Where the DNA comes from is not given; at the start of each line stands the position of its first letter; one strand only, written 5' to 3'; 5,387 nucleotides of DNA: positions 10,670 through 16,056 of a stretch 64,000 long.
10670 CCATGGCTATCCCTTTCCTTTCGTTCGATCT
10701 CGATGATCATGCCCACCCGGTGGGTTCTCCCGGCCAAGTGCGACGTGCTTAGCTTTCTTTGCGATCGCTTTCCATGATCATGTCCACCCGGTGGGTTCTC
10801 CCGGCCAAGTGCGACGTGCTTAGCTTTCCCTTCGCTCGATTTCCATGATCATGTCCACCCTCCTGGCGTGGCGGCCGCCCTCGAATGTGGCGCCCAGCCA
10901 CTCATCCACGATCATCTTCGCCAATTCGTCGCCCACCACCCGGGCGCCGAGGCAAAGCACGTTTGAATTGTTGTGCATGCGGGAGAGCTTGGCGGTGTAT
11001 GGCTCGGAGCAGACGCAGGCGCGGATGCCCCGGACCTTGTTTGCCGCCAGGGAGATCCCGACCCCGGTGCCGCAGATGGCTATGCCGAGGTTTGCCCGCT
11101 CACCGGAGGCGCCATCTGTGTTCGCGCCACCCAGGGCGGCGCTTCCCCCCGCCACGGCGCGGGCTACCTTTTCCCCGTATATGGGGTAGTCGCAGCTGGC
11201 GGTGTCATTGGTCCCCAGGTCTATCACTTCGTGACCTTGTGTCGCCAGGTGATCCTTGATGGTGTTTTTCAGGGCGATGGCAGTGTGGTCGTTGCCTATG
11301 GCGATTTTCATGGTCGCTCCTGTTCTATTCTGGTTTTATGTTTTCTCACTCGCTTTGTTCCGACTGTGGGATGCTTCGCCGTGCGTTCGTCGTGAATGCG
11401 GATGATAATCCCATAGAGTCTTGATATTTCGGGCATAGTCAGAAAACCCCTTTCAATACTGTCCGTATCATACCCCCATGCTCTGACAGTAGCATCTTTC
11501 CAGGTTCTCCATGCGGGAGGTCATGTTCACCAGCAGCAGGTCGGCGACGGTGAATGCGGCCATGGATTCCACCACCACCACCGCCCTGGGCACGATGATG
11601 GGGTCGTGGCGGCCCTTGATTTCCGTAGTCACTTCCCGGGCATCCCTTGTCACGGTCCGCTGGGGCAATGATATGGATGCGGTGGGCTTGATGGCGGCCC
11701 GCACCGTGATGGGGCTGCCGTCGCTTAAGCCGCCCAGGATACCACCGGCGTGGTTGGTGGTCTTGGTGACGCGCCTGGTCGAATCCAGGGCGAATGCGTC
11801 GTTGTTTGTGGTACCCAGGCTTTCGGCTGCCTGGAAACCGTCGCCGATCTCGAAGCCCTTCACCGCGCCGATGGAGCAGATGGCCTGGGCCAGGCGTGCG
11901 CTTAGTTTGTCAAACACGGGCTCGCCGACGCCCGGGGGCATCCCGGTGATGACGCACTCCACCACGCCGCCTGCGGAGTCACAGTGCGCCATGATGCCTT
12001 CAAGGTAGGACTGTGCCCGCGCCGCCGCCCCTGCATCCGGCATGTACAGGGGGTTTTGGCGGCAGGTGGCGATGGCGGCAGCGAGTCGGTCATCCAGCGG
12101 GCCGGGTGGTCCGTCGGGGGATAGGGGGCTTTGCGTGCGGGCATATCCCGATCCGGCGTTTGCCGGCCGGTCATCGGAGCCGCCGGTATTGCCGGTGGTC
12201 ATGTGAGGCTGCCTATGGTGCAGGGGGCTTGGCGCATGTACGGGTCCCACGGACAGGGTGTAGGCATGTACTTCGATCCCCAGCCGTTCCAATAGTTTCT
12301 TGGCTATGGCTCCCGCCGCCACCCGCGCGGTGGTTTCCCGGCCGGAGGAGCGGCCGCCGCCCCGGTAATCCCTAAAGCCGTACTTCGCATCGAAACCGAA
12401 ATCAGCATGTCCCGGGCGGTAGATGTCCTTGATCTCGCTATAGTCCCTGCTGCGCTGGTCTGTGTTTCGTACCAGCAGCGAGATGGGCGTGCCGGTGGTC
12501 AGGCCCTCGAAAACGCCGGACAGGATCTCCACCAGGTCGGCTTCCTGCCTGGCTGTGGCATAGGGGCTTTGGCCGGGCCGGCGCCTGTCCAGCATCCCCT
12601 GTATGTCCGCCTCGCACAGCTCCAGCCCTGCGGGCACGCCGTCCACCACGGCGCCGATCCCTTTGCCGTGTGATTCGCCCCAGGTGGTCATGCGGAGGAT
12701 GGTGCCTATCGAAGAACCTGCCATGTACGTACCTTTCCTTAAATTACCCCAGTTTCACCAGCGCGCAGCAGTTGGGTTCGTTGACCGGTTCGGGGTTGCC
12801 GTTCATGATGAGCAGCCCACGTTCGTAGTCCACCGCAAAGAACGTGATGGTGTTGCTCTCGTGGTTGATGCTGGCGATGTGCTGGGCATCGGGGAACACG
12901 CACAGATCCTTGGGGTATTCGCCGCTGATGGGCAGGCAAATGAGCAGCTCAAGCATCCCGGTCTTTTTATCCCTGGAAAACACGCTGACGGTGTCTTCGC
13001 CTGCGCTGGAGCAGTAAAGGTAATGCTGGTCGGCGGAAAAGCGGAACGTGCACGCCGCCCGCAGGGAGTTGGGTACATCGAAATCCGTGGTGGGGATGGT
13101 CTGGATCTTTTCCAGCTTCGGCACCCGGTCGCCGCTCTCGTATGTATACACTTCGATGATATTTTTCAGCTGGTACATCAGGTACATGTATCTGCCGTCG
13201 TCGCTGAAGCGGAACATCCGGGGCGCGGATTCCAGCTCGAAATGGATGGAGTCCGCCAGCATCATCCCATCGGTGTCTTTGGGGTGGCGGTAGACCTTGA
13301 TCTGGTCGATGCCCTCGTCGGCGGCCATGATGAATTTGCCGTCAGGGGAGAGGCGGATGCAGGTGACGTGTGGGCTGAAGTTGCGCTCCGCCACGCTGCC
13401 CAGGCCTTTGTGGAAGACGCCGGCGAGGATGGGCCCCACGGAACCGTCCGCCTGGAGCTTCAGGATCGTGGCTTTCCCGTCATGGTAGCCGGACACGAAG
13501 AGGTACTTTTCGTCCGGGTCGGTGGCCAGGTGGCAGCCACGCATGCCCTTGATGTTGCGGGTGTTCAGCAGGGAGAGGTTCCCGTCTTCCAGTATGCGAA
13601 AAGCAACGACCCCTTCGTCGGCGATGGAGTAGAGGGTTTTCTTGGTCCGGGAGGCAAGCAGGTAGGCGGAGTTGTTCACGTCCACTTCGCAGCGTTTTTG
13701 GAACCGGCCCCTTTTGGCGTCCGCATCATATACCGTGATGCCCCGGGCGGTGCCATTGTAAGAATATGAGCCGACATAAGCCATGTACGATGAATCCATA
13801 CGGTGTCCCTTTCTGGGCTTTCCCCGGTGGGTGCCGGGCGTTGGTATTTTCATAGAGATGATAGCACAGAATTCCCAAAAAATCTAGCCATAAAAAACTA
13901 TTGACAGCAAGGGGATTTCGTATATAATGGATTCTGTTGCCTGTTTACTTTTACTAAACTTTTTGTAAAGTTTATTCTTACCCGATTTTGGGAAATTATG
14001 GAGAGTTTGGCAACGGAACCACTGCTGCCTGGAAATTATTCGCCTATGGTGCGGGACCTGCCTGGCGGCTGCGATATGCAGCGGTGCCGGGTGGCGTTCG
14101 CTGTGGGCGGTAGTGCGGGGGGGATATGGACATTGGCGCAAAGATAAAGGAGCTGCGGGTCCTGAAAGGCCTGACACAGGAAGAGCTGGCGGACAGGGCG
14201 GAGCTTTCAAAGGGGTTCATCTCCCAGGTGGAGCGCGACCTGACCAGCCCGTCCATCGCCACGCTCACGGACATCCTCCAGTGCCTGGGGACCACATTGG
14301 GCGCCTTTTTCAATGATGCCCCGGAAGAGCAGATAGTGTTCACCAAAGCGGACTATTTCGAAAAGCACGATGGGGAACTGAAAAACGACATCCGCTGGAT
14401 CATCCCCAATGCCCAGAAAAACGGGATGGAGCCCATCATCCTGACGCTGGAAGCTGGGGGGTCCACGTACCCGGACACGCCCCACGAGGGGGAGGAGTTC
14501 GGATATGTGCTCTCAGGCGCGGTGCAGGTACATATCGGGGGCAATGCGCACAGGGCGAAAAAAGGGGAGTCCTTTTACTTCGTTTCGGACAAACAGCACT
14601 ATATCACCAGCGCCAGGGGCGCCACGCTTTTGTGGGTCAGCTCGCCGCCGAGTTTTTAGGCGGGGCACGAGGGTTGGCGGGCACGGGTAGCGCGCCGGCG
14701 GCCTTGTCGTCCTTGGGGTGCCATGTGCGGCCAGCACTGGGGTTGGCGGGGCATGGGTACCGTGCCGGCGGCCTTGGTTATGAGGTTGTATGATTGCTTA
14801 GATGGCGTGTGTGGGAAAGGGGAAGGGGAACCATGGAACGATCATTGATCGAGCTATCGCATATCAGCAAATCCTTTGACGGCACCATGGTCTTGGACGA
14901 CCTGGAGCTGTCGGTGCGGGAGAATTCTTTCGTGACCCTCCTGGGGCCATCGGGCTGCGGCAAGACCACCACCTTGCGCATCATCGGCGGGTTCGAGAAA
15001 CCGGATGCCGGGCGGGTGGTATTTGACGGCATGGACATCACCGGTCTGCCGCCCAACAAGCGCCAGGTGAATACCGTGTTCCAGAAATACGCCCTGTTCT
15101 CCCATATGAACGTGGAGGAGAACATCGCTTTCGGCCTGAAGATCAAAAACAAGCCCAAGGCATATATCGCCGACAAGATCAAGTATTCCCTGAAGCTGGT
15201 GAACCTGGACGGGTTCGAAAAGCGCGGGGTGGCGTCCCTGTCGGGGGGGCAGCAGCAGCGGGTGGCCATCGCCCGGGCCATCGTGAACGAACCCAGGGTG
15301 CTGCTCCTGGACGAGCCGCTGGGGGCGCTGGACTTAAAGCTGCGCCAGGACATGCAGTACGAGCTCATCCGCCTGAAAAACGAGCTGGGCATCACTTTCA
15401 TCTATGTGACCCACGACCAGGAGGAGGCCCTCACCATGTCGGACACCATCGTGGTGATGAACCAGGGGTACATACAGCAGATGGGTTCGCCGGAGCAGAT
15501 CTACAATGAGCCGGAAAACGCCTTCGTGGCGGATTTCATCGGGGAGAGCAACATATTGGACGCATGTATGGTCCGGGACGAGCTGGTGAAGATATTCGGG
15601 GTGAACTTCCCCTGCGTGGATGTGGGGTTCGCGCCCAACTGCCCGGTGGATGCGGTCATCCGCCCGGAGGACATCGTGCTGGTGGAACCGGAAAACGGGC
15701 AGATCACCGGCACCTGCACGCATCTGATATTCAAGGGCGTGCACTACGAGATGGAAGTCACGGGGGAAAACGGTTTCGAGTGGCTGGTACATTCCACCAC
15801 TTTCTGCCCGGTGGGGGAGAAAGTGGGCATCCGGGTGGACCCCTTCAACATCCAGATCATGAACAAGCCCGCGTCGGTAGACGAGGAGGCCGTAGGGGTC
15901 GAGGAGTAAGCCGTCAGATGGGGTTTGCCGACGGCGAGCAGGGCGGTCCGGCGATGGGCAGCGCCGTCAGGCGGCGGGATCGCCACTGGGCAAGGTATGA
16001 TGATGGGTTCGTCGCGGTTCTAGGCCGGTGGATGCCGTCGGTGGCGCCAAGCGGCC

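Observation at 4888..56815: Intergenic spacers across the window are filled by tandem duplications anchored on the stop codon of the adjacent gene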

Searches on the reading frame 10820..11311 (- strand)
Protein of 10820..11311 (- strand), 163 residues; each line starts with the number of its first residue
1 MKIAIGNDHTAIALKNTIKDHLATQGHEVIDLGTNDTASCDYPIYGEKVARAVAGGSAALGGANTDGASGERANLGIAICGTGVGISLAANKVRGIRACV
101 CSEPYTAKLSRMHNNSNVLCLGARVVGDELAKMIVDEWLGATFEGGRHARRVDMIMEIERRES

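Call 5: find_encoding_contigs(protein=window:10820-11311:-, flank=10000, max_places=10)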
Protein window:10820-11311:- (163 aa): 1 contig read that carries it; 1 place shown.
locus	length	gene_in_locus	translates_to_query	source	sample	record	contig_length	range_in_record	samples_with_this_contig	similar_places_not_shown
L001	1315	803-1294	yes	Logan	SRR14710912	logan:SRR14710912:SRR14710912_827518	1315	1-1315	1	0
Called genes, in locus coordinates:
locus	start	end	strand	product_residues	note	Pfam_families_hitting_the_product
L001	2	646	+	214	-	?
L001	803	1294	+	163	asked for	PF02502:LacAB_rpiB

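Call 23: search_protein_families(library=pfam, proteins=[window:10823-11311:-])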
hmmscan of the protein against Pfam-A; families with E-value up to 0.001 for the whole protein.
window:10823-11311:- (163 aa): 1 family
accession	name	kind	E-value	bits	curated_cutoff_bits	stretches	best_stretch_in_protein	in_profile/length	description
PF02502.23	LacAB_rpiB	-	1.2e-55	187.7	24.7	1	3-155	1-138/138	Ribose/Galactose Isomerase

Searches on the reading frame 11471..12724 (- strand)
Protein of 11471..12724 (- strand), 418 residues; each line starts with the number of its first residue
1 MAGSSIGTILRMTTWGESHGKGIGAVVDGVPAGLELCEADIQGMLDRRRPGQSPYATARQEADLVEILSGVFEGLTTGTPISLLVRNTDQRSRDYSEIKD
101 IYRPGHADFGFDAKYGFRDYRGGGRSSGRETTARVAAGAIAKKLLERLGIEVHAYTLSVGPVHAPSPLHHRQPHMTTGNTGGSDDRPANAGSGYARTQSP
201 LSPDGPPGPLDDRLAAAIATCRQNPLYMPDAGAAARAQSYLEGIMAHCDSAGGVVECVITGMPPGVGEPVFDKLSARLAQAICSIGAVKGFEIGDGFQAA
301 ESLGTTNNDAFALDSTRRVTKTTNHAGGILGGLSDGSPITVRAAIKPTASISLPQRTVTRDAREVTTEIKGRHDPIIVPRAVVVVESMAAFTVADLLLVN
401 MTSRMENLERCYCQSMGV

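Call 23: search_protein_families(library=pfam, proteins=[window:11471-12724:-])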
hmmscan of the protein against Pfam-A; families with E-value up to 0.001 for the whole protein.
window:11471-12724:- (418 aa): 1 family
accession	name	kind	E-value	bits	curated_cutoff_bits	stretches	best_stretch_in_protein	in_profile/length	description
PF01264.26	Chorismate_synt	-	1.7e-135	451.4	27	1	10-398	1-327/327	Chorismate synthase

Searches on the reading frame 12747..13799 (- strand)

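Call 23: search_protein_families(library=pfam, proteins=[window:12747-13799:-])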
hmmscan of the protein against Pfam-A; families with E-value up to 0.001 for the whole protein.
window:12747-13799:- (351 aa): 3 families
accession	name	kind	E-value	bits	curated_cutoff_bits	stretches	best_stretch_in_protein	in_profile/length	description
PF10282.15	Lactonase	-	3.6e-64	217.6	21.7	1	7-345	2-342/344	Lactonase, 7-bladed beta-propeller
PF00400.38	WD40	-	1.3e-06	29.1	27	0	140-161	6-30/39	WD domain, G-beta repeat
PF25174.1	Beta-prop_THOC3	-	8.6e-06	25.4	305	0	145-233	174-255/272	THOC3 beta-propeller domain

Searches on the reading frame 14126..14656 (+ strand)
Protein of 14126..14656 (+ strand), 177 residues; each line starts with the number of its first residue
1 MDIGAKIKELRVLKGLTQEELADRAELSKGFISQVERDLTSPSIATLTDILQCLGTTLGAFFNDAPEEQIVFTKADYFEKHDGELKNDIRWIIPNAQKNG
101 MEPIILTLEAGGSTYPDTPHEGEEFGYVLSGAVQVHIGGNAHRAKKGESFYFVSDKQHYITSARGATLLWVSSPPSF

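Call 24: search_protein_families(library=pfam, proteins=[window:14126-14656:+])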
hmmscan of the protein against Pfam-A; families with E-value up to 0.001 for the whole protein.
window:14126-14656:+ (177 aa): 8 families
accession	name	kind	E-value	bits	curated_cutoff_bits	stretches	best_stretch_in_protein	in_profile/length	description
PF07883.17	Cupin_2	-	5.8e-14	52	27.2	1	106-171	3-69/70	Cupin domain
PF01381.28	HTH_3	-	2.4e-13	50.3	23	1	7-59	1-53/55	Helix-turn-helix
PF13560.12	HTH_31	-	5.1e-09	36.7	27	1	3-57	2-57/64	Helix-turn-helix domain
PF02311.25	AraC_binding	-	1.3e-08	35.1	21.1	1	112-176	13-79/135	AraC-like ligand binding domain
PF12844.13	HTH_19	-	7e-07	29.5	30.2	1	4-63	1-60/64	Helix-turn-helix domain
PF05899.18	Cupin_3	-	9.3e-05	22.5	23.5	1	107-152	11-56/74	EutQ-like cupin domain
PF16867.11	DMSP_lyase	-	0.00016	21.9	27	1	110-167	103-160/162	Dimethlysulfonioproprionate lyase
PF13443.12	HTH_26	-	0.00069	20.3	22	1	6-61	1-57/63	Cro/C1-type HTH DNA-binding domain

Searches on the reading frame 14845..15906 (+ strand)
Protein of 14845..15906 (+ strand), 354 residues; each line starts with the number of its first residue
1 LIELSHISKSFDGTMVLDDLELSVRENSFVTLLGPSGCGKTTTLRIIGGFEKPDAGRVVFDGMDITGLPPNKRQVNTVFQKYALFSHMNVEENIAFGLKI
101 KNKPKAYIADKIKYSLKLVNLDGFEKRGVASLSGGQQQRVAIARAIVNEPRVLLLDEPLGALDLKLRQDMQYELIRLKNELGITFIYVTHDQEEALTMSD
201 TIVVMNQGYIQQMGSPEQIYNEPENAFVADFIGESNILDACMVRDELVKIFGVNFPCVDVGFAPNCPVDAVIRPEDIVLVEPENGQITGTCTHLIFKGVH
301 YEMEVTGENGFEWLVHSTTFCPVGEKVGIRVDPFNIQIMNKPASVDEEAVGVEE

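Call 24: search_protein_families(library=pfam, proteins=[window:14845-15906:+])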
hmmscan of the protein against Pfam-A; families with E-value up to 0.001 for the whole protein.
window:14845-15906:+ (354 aa): 2 families
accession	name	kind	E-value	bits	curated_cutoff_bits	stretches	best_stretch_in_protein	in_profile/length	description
PF00005.33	ABC_tran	-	2.1e-34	119.5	25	1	17-159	1-136/137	ABC transporter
PF08402.16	TOBE_2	-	4.7e-07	30.3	21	1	271-333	2-70/76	TOBE domain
